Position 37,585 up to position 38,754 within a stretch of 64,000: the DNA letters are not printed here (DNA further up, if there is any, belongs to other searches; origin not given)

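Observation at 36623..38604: Second, intact minimal CBASS (CD-NTase + multi-TM effector) immediately after the disrupted one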

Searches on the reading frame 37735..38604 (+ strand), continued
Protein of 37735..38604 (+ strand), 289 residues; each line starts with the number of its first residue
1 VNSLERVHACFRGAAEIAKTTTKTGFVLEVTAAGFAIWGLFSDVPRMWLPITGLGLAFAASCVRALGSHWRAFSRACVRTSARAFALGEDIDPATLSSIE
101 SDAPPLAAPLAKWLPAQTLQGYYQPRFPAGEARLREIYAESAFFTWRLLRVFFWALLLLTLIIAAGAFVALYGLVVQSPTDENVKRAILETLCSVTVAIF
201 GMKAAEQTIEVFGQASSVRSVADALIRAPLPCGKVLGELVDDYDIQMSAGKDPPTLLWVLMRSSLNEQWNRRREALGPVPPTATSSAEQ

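Call 71: find_encoding_contigs(protein=P0004, flank=4000, max_places=2)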
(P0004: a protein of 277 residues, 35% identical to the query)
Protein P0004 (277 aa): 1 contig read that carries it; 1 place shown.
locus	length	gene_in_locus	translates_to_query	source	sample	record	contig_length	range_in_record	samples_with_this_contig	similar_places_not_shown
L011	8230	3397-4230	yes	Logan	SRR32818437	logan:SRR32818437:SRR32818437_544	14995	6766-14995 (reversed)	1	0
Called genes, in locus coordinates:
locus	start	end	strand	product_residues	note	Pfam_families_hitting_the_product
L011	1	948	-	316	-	?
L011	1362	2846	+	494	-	PF25852:DUF6242_C (faint), PF15902:Sortilin-Vps10 (faint), PF14870:PSII_BNR, PF02012:BNR (faint), PF14870:PSII_BNR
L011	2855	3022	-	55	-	-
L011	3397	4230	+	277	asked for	-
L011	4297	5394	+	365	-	-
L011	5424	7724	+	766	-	PF01590:GAF (faint), PF13185:GAF_2 (faint)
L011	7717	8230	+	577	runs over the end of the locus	PF01636:APH (weak), PF19974:TCAD9 (weak)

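Call 72: search_protein_families(library=padloc, proteins=[L011:4297-5394:+, L010:3666-4004:+, L011:5424-7724:+, L008:2514-3980:+, L008:1473-2504:+], max_evalue=0.001)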
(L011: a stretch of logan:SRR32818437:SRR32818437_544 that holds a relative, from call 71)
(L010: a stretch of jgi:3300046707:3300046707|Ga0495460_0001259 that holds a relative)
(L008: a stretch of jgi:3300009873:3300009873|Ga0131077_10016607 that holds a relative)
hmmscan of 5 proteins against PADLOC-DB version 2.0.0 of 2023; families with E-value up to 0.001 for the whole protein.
L011:4297-5394:+ (365 aa): 0 families

L010:3666-4004:+ (112 aa): 5 families
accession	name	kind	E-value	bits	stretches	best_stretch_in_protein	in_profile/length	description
PDLC00802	Cyclase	-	3.1e-25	87.1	2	8-77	4-73/332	oligonucleotide-cyclase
PDLC00823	Cyclase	-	3.9e-11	41.1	1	78-112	251-285/285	oligonucleotide-cyclase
PDLC00818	Cyclase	-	1.8e-06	25.8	1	74-110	257-294/322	oligonucleotide-cyclase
PDLC00809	Cyclase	-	4.8e-06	24.4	0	79-110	263-294/295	oligonucleotide-cyclase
PDLC00819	Cyclase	-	0.00018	20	1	72-109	56-94/96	oligonucleotide-cyclase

L011:5424-7724:+ (766 aa): 0 families

L008:2514-3980:+ (488 aa): 14 families
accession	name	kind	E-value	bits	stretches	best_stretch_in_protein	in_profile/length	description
PDLC01407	Csm3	-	3.6e-38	130.1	2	139-340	263-434/519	"CAS-III-A,CAS-III-D; effector_G7"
PDLC01013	Csm3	-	3e-31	107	2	144-340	342-526/650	Csm3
PDLC02109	Cas7_IIId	-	1.5e-24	85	2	2-104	4-99/544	-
PDLC02114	Cas7_IIId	-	3.1e-20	70.5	2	140-335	269-445/546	-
PDLC01220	gRAMP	-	1.5e-14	50.6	1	247-369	1326-1441/1494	CAS-III-E; effector_UNK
PDLC02108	Cas7_IIId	-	9.9e-14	49.4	1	153-338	280-436/540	-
PDLC01016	Csm3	-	2e-13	49.2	1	41-335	3-189/189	Csm3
PDLC02116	Cas7_IIId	-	4.8e-12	43.5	2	7-93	13-90/617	-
PDLC01442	Csm3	-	8.1e-08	30.4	1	36-191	9-109/208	"CAS-III-A,CAS-III-D; effector_G7"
PDLC01613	Csm3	-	2.6e-06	26.4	1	41-334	2-176/177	"CAS-III-A,CAS-III-D; effector_G7"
PDLC01724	typeIV_Cas7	-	1.9e-05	22.5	1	37-90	6-60/329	Csf2_0_IV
PDLC01296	Csm3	-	4.3e-05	21.6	1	74-186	35-105/192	"CAS-III-A,CAS-III-D; effector_G7"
PDLC01015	Csm3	-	9.1e-05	21.7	1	76-332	27-178/178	Csm3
PDLC01339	Csm3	-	0.00043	19.4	0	76-170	18-64/163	"CAS-III-A,CAS-III-D; effector_G7"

L008:1473-2504:+ (343 aa): 3 families
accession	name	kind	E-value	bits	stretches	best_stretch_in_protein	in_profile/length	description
PDLC02111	Cas7_IIId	-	2.7e-08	31.1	1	206-284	314-391/417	-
PDLC01442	Csm3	-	3.1e-06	25.2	1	91-299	46-189/208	"CAS-III-A,CAS-III-D; effector_G7"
PDLC01016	Csm3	-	9.8e-05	20.8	1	21-125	3-52/189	Csm3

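Call 74: search_solved_structures(query=A1, max_evalue=10)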
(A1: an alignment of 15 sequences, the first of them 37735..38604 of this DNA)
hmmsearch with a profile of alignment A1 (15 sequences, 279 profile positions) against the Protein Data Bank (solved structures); distinct sequences matched with E-value up to 10: 101 (the best 60 are shown).
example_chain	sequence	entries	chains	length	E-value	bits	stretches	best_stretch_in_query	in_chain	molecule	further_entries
1ahr_A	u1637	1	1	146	0.18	14.4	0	202-247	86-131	CALMODULIN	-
2vb6_B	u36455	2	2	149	0.21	14.2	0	202-247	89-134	CALMODULIN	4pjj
2lv6_A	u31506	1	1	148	0.22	14.2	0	202-247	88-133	Calmodulin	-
1mxe_A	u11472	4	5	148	0.22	14.2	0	202-247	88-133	Calmodulin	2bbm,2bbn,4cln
1ooj_A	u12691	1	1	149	0.22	14.1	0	202-247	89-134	Calmodulin CMD-1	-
2bkh_B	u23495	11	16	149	0.22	14.1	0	202-247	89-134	CALMODULIN | AT15141p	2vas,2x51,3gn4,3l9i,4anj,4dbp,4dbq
5jth_A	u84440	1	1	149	0.22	14.1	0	202-248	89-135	Calmodulin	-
8zlw_N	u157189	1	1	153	0.25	14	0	202-247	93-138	Calmodulin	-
9kvo_C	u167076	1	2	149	0.25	14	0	202-248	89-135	Calmodulin-1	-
7zrq_A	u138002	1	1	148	0.26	13.9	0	202-255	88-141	Calmodulin-1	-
7vvh_C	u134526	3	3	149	0.26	13.9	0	202-255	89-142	Calmodulin-1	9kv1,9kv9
9el6_C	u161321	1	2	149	0.28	13.8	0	202-248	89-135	Calmodulin-1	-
7jts_t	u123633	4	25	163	0.28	13.8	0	202-247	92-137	Calmodulin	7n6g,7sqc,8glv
8bd2_A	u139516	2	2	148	0.28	13.8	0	202-248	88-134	Calmodulin-3 | Calmodulin-1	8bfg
6dae_A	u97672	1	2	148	0.31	13.7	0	202-248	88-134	Calmodulin-1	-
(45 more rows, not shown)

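Call 75: search_protein_families(library=pfam, proteins=[L011:4297-5394:+, L011:5424-7724:+, L008:4001-4870:+], max_evalue=0.1)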
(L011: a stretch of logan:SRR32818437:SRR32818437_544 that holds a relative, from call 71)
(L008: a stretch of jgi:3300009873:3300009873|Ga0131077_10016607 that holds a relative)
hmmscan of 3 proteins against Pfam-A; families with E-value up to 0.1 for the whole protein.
L011:4297-5394:+ (365 aa): 0 families

L011:5424-7724:+ (766 aa): 2 families
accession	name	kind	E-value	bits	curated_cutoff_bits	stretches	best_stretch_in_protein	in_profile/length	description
PF01590.32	GAF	-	5.5e-10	40.3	22.4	2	453-549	44-130/133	GAF domain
PF13185.12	GAF_2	-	6.6e-10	39.8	28.6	2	435-541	29-128/136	GAF domain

L008:4001-4870:+ (289 aa): 0 families

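Call 76: find_encoding_contigs(protein=P0254, flank=4000, max_places=2)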
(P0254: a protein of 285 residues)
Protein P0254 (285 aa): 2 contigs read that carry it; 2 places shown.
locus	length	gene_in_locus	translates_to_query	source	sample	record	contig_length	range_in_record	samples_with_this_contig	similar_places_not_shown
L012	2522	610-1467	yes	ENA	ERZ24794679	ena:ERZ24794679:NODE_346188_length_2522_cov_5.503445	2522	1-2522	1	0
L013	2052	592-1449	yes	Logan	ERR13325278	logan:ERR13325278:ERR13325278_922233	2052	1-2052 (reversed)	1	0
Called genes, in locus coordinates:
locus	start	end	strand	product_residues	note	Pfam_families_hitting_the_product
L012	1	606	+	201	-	?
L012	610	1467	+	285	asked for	PF18159:S_4TM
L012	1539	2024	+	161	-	PF01867:Cas_Cas1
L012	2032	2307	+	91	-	PF09827:CRISPR_Cas2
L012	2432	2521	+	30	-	?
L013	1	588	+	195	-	?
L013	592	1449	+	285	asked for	PF18159:S_4TM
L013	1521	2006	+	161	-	PF01867:Cas_Cas1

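Call 77: find_encoding_contigs(protein=P0272, flank=4000, max_places=2)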
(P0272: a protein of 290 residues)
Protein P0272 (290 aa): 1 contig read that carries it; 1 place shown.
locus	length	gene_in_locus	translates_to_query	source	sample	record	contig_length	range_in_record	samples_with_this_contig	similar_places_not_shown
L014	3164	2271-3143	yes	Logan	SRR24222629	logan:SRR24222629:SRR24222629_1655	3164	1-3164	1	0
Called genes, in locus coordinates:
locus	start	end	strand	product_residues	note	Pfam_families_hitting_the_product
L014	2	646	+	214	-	?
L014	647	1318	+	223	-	-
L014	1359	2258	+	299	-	PF18144:SMODS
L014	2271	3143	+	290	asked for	-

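Call 78: find_encoding_contigs(protein=P0244, flank=4000, max_places=2)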
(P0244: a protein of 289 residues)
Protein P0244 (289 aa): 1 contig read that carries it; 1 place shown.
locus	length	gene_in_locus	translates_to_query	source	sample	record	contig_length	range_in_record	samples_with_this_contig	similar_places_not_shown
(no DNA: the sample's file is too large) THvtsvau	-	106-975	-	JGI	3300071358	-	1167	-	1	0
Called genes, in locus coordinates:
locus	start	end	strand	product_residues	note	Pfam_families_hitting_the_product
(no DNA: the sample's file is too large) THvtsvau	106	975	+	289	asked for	-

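Call 79: search_protein_families(library=pfam, proteins=[P0254, P0247, P0255, P0260, P0266, P0267, P0270, P0271, P0274, P0276], max_evalue=0.1)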
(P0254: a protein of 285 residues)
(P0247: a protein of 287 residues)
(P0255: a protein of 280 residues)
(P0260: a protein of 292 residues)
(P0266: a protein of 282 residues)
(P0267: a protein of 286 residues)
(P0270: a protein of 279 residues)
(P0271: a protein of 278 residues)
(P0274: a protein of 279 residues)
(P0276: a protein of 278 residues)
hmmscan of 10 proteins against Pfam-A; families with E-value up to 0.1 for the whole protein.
P0254 (285 aa): 6 families
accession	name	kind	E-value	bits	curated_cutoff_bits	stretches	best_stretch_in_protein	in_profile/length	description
PF18159.6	S_4TM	-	3.1e-08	33.8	26.9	1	17-282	21-290/291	SMODS-associating 4TM effector domain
PF18169.6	SLATT_6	-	5.3e-05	23.3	27.1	1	150-236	27-106/176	SMODS and SLOG-associating 2TM effector domain 6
PF15619.11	Lebercilin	-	0.0023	17.9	34.3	0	68-124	61-119/193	Ciliary protein causing Leber congenital amaurosis disease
PF11446.13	DUF2897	-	0.0044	17.3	25.2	1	194-224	7-38/54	Protein of unknown function (DUF2897)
PF10112.14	Halogen_Hydrol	-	0.035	14.5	29.8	0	28-125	2-100/191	5-bromo-4-chloroindolyl phosphate hydrolysis protein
PF00344.25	SecY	-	0.083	12.7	32.2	1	161-235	177-252/306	SecY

P0247 (287 aa): 1 family
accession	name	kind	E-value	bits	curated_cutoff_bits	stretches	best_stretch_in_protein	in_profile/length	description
PF18159.6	S_4TM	-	0.00011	22.1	26.9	1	118-278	124-286/291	SMODS-associating 4TM effector domain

P0255 (280 aa): 1 family
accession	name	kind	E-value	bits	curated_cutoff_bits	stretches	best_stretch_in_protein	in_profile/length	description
PF06687.17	SUR7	-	0.0016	18.6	29.6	1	142-205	91-154/201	SUR7/PalI family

P0260 (292 aa): 2 families
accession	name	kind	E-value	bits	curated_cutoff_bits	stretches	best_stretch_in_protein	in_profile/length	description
PF02653.21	BPD_transp_2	-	0.016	14.8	26.8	1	171-252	50-131/269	Branched-chain amino acid transport system / permease component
PF20990.2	DUF2207_C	-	0.04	14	33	0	166-241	129-200/247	Predicted membrane protein (DUF2207) C-terminal domain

P0266 (282 aa): 0 families

P0267 (286 aa): 1 family
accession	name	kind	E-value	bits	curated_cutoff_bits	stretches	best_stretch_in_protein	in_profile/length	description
PF18159.6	S_4TM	-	0.045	13.5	26.9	0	23-83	24-80/291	SMODS-associating 4TM effector domain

P0270 (279 aa): 1 family
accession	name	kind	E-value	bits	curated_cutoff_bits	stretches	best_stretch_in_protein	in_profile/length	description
PF06172.17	Cupin_5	-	0.013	16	25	0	111-205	10-82/139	Cupin superfamily (DUF985)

P0271 (278 aa): 2 families
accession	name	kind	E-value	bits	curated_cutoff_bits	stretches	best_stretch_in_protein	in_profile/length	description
PF18159.6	S_4TM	-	1.1e-06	28.7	26.9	1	8-85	16-94/291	SMODS-associating 4TM effector domain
PF03600.22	CitMHS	-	0.014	14.9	31.9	0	28-66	10-58/336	Citrate transporter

P0274 (279 aa): 1 family
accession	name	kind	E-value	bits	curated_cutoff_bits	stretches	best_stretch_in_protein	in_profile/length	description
PF18159.6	S_4TM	-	0.033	14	26.9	0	17-74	19-77/291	SMODS-associating 4TM effector domain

P0276 (278 aa): 0 families

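Call 84: search_dna_similar(query=window:37735-38604:+, collection=plasmids, mode=protein, max_rows=10, max_evalue=0.001)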
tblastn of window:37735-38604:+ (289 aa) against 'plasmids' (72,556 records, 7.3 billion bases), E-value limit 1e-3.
No match.

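Call 87: search_protein_families(library=padloc, proteins=[L012:1-606:+, L008:2-586:+, L008:598-1476:+, L012:610-1467:+, L014:1359-2258:+], max_evalue=0.001)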
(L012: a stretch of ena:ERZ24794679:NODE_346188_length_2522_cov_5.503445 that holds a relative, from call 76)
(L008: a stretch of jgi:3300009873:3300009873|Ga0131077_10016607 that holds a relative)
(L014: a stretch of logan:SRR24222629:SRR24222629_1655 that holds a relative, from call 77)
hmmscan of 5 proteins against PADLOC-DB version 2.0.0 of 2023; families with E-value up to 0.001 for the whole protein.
L012:1-606:+ (201 aa): 0 families

L008:2-586:+ (194 aa): 3 families
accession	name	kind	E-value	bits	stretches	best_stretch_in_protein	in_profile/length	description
PDLC01408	Csm4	-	2.9e-24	83.4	1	48-181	487-625/652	CAS-III-D; effector_G5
PDLC01412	Csm3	-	4.6e-17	59.8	1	9-182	430-607/620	"CAS-III-A,CAS-III-D; effector_G7"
PDLC01419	Csm3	-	7.8e-11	39.3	1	75-178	444-539/548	"CAS-III-A,CAS-III-D; effector_G7"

L008:598-1476:+ (292 aa): 38 families (the best 25 are shown)
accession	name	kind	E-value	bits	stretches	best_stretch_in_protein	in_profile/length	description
PDLC01442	Csm3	-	2.5e-26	90.8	1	8-249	4-189/208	"CAS-III-A,CAS-III-D; effector_G7"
PDLC01017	Csm3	-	6.2e-24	83.1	1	7-258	4-231/257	Csm3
PDLC01296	Csm3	-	4.9e-22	76.9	1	10-240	2-191/192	"CAS-III-A,CAS-III-D; effector_G7"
PDLC01613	Csm3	-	1.6e-15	56.5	1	17-234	1-177/177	"CAS-III-A,CAS-III-D; effector_G7"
PDLC01339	Csm3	-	3.2e-15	55.6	1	21-231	2-163/163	"CAS-III-A,CAS-III-D; effector_G7"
PDLC01724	typeIV_Cas7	-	1.7e-14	52.2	2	11-82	3-67/329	Csf2_0_IV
PDLC01016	Csm3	-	6e-14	50.9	1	18-234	3-189/189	Csm3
PDLC02111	Cas7_IIId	-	1.9e-12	44.8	1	7-255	5-198/417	-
PDLC02115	Cas7_IIId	-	6.6e-12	43.3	1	11-238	3-177/486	-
PDLC01015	Csm3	-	6.9e-12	44.8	1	21-231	2-178/178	Csm3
PDLC01014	Csm3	-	1.7e-11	42.6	1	11-235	3-203/203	CRISPR type III-A/MTUBE-associated RAMP protein Csm3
PDLC01297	Csm3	-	1.8e-11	42.3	1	11-242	2-192/198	"CAS-III-A,CAS-III-D; effector_G7"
PDLC01407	Csm3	-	6.6e-11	40.1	1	13-127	38-112/519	"CAS-III-A,CAS-III-D; effector_G7"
PDLC02112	Cas7_IIId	-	4.3e-10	36.9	1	8-79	6-61/434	-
PDLC01274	Cmr6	-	3.6e-09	35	1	45-193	43-151/188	"CAS-III-B,CAS-III-C; effector_G7"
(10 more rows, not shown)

L012:610-1467:+ (285 aa): 2 families
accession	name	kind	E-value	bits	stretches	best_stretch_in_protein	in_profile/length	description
PDLC00724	Effector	-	2.2e-28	97.3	1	7-282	8-278/287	4TM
PDLC00695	Effector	-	9.1e-06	23.4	0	30-102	36-107/195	2TM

L014:1359-2258:+ (299 aa): 36 families (the best 25 are shown)
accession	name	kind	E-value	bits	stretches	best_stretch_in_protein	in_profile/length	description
PDLC00823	Cyclase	-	3.9e-54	182.2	1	1-297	2-279/285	oligonucleotide-cyclase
PDLC00786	Cyclase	-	7.8e-39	131.8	1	3-296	2-288/293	oligonucleotide-cyclase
PDLC00814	Cyclase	-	1.2e-37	127.9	1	4-297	5-288/295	oligonucleotide-cyclase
PDLC00809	Cyclase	-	2.3e-35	120.6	1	1-297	1-290/295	oligonucleotide-cyclase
PDLC00796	Cyclase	-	8.6e-35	118.9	1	4-296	3-281/432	oligonucleotide-cyclase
PDLC00820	Cyclase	-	5.6e-33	112.6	1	3-296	2-272/324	oligonucleotide-cyclase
PDLC00802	Cyclase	-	3.3e-31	106.7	1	89-296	119-325/332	oligonucleotide-cyclase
PDLC00792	Cyclase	-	2.2e-30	103.8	1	4-235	3-227/236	oligonucleotide-cyclase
PDLC00805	Cyclase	-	1.3e-29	101.6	1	22-295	43-309/314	oligonucleotide-cyclase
PDLC00776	Cyclase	-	7.2e-26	89.2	1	2-297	3-281/287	oligonucleotide-cyclase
PDLC00769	Cyclase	-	1.2e-22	78.6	1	3-242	2-218/261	oligonucleotide-cyclase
PDLC00773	Cyclase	-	8.4e-22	76.2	1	29-296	32-291/334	oligonucleotide-cyclase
PDLC00822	Cyclase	-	5.2e-21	73.4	2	3-133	2-127/375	oligonucleotide-cyclase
PDLC00771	Cyclase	-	4.1e-18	63.7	1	40-176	40-167/271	oligonucleotide-cyclase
PDLC00808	Cyclase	-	1.5e-17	61.9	1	21-216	28-219/325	oligonucleotide-cyclase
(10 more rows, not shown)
